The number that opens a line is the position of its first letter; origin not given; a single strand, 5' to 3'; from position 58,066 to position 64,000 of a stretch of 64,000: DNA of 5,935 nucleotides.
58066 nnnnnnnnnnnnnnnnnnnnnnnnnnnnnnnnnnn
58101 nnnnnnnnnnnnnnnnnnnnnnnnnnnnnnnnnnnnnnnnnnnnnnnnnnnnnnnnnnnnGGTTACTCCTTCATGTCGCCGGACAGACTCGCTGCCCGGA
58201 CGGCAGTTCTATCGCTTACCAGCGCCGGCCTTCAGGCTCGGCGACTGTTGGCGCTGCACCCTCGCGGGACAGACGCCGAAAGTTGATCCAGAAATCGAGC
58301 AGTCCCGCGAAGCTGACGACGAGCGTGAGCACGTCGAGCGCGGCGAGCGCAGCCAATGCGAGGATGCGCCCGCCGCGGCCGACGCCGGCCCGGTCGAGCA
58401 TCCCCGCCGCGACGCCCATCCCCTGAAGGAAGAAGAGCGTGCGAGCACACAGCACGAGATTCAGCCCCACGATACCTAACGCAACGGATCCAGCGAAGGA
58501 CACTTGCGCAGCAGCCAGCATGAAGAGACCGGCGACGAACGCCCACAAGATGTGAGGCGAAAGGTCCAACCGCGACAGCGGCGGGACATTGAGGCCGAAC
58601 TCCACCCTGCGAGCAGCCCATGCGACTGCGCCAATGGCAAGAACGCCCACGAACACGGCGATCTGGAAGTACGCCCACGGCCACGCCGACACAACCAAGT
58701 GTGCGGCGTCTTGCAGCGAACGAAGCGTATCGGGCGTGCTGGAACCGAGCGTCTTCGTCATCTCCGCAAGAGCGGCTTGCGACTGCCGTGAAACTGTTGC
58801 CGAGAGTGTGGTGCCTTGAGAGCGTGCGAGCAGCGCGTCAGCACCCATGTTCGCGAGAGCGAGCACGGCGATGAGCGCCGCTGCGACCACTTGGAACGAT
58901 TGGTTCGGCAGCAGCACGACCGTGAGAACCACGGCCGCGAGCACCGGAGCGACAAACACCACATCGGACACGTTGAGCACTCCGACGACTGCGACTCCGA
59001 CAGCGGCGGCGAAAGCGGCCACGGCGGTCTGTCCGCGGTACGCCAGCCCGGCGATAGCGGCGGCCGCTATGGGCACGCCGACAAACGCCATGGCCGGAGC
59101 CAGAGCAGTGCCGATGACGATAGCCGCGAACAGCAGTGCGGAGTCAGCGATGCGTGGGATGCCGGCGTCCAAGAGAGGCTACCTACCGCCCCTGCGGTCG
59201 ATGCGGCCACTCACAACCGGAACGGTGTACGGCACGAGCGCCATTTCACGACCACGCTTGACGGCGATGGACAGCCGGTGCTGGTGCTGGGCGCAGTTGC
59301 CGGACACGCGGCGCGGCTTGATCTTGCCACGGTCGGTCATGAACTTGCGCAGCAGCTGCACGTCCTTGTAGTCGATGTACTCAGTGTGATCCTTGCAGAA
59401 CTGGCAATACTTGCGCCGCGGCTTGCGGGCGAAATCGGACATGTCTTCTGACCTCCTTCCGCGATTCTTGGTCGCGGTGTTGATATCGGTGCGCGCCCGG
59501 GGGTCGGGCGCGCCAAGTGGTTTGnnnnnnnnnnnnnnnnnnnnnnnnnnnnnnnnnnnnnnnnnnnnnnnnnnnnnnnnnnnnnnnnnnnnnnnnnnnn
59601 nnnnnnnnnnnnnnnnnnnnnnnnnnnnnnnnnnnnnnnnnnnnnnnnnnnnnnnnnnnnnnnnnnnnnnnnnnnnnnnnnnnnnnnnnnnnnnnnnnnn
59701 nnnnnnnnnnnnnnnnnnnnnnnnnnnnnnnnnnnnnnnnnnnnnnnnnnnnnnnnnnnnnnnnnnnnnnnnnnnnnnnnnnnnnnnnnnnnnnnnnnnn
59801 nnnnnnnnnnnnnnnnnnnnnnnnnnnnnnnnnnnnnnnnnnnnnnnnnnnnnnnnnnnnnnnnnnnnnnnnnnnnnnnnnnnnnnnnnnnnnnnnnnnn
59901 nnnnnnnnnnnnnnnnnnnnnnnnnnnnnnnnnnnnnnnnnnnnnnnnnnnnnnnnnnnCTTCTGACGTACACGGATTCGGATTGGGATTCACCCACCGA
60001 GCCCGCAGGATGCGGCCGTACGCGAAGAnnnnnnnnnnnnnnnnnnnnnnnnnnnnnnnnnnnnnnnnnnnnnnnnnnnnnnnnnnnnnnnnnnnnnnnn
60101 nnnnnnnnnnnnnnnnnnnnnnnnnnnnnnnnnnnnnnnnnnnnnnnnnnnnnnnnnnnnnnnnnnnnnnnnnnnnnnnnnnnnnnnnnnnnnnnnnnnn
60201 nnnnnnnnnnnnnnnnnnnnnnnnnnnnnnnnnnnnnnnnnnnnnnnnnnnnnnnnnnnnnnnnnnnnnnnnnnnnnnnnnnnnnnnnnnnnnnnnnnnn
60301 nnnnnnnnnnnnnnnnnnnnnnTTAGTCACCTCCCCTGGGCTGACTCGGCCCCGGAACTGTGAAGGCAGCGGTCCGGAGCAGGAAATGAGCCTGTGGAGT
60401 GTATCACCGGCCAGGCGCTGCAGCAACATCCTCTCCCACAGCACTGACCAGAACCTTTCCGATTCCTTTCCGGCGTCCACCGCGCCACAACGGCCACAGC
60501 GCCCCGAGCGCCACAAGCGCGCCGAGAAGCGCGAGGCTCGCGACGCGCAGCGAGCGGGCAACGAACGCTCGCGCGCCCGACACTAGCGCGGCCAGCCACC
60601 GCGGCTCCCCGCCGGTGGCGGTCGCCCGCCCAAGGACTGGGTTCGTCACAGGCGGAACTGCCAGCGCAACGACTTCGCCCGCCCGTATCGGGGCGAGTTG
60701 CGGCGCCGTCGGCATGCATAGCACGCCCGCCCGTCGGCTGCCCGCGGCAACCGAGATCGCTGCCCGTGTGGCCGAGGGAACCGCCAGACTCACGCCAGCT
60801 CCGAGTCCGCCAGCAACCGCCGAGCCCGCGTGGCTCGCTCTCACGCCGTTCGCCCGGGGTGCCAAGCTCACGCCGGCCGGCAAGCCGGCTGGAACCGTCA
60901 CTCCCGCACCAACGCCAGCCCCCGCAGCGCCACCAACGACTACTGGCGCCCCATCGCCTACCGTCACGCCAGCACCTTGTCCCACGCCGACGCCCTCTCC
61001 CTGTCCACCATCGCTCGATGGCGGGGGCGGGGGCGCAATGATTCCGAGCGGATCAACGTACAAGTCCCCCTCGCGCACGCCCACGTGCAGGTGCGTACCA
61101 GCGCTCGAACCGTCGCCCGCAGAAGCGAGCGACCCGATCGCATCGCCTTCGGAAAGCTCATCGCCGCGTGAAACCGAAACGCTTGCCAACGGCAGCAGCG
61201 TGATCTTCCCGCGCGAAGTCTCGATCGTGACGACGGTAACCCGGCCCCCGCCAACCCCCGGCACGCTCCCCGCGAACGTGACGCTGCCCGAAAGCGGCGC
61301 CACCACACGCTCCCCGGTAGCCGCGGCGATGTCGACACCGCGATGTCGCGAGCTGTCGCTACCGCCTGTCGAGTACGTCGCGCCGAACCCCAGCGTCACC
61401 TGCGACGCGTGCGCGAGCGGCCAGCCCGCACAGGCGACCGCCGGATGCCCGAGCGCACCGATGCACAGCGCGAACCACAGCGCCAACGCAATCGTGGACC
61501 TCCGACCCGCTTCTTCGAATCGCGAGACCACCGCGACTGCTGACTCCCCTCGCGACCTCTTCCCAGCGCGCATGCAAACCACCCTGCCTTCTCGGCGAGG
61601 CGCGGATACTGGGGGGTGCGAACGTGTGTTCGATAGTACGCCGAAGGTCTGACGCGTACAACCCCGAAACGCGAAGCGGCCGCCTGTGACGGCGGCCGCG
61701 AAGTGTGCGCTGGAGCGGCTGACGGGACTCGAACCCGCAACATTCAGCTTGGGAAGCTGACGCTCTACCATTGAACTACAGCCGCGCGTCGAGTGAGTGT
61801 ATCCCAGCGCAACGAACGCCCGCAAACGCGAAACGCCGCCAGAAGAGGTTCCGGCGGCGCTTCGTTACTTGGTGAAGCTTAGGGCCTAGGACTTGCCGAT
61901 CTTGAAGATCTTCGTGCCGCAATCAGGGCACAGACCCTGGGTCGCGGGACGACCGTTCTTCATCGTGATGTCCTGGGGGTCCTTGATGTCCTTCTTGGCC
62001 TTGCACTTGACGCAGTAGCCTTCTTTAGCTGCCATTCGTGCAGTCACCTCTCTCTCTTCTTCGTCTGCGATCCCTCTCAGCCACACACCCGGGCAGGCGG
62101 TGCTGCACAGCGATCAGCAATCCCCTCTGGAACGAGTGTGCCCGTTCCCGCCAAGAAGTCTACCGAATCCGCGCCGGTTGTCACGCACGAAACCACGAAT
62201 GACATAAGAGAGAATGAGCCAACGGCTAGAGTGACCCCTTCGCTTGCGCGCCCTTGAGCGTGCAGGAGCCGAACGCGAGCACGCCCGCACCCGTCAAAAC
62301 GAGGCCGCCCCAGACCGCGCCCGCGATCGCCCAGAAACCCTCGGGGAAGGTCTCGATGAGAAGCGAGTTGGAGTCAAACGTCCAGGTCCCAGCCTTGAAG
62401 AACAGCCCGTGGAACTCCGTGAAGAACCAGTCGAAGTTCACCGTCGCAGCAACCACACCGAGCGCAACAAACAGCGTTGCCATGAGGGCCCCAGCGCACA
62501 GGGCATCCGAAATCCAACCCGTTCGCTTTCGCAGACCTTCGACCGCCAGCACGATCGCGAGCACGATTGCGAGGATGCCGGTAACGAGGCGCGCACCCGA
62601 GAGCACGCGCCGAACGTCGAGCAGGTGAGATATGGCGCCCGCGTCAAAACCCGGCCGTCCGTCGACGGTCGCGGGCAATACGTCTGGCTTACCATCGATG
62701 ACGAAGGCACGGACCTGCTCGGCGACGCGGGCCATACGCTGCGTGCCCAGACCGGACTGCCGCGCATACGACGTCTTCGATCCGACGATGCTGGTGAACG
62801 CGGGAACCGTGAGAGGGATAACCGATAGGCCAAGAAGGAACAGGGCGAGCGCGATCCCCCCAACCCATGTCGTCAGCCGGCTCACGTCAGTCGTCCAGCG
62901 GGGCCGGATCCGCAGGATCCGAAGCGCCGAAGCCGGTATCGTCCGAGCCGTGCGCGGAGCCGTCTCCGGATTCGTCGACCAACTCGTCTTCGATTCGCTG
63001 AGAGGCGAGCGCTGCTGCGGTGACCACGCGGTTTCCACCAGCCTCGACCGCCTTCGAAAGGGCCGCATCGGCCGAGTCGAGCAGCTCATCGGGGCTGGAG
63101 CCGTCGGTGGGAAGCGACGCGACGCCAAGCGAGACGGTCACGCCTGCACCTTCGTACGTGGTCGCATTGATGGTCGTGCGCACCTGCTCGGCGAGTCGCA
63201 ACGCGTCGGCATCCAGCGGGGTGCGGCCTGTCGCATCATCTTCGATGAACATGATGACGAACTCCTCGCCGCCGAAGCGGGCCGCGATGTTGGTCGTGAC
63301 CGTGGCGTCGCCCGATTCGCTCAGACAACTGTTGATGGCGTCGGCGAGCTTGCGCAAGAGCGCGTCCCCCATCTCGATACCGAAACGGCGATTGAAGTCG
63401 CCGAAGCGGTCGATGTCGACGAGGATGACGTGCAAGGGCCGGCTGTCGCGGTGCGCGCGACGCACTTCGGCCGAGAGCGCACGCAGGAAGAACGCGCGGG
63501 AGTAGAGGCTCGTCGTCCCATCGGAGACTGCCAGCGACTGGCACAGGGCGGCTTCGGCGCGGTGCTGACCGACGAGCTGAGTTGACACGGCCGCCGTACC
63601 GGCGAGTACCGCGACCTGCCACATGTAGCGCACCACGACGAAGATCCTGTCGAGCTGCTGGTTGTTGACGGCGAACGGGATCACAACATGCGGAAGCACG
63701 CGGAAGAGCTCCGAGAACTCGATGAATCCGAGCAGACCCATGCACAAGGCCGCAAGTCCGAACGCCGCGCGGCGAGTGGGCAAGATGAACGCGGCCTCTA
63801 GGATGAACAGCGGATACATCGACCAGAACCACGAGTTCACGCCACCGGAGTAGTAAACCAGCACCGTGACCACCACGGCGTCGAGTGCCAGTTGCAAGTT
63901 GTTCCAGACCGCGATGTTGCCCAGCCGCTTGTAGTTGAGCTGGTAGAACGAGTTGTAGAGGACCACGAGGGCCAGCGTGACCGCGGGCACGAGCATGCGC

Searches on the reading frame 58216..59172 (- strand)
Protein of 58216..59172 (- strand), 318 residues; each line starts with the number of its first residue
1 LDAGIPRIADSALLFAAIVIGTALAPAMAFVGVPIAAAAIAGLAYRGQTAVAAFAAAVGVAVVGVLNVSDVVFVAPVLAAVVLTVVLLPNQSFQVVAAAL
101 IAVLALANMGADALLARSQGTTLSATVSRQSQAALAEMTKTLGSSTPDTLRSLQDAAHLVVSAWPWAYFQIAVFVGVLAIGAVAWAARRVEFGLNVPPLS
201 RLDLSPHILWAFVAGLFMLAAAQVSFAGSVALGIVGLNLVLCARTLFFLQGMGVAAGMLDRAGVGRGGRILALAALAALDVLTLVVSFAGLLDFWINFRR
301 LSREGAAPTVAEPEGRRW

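Call 33: search_protein_families(library=pfam, proteins=[window:58216-59172:-], max_evalue=0.001)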
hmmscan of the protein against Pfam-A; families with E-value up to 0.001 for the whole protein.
window:58216-59172:- (318 aa): 1 family
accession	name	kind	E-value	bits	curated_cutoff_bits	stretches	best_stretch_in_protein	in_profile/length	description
PF09991.14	DUF2232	-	6e-15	55.6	27.8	1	14-293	2-289/290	Predicted membrane protein (DUF2232)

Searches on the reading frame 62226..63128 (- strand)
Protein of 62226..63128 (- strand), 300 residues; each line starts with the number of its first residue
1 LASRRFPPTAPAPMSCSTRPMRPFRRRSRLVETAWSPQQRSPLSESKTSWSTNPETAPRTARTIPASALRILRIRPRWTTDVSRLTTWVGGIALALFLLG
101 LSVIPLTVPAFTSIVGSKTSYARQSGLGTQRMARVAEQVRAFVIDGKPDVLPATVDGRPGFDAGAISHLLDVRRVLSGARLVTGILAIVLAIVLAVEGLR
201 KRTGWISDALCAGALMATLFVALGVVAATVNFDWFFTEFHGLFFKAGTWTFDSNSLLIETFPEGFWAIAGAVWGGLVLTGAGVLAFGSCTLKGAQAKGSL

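Call 35: search_protein_families(library=pfam, proteins=[window:62226-63128:-], max_evalue=0.001)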
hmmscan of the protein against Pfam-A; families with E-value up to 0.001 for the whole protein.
window:62226-63128:- (300 aa): 1 family
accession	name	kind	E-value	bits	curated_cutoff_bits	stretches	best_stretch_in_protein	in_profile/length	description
PF07314.17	Lit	-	2e-20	74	24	1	91-266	4-176/176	Lipoprotein intramolecular transacylase Lit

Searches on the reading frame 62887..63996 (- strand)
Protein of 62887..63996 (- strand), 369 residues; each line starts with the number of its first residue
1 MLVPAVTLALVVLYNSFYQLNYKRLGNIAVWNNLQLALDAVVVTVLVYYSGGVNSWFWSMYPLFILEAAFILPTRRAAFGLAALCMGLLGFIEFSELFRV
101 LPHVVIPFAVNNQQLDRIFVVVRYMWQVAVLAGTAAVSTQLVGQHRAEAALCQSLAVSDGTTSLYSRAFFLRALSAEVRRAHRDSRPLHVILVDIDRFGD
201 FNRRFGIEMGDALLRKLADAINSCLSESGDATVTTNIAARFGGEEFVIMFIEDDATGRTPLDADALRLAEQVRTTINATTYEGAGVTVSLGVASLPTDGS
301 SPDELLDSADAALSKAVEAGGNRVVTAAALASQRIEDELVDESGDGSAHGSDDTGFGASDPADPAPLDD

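Call 33: search_protein_families(library=pfam, proteins=[window:62887-63996:-], max_evalue=0.001)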
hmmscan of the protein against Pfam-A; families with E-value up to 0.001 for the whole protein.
window:62887-63996:- (369 aa): 2 families
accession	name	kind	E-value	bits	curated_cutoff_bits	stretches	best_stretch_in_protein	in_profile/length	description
PF00990.26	GGDEF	-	2e-30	106.1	23.8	1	157-323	2-161/161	Diguanylate cyclase, GGDEF domain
PF25323.1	6TM_PilS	-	0.00058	20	27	1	8-140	57-183/189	PilS-like transmembrane domain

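Call 55: find_encoding_contigs(protein=window:62887-63996:-, flank=10000, max_places=3)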
Protein window:62887-63996:- (369 aa): no gene with exactly this product is on record in the collection.
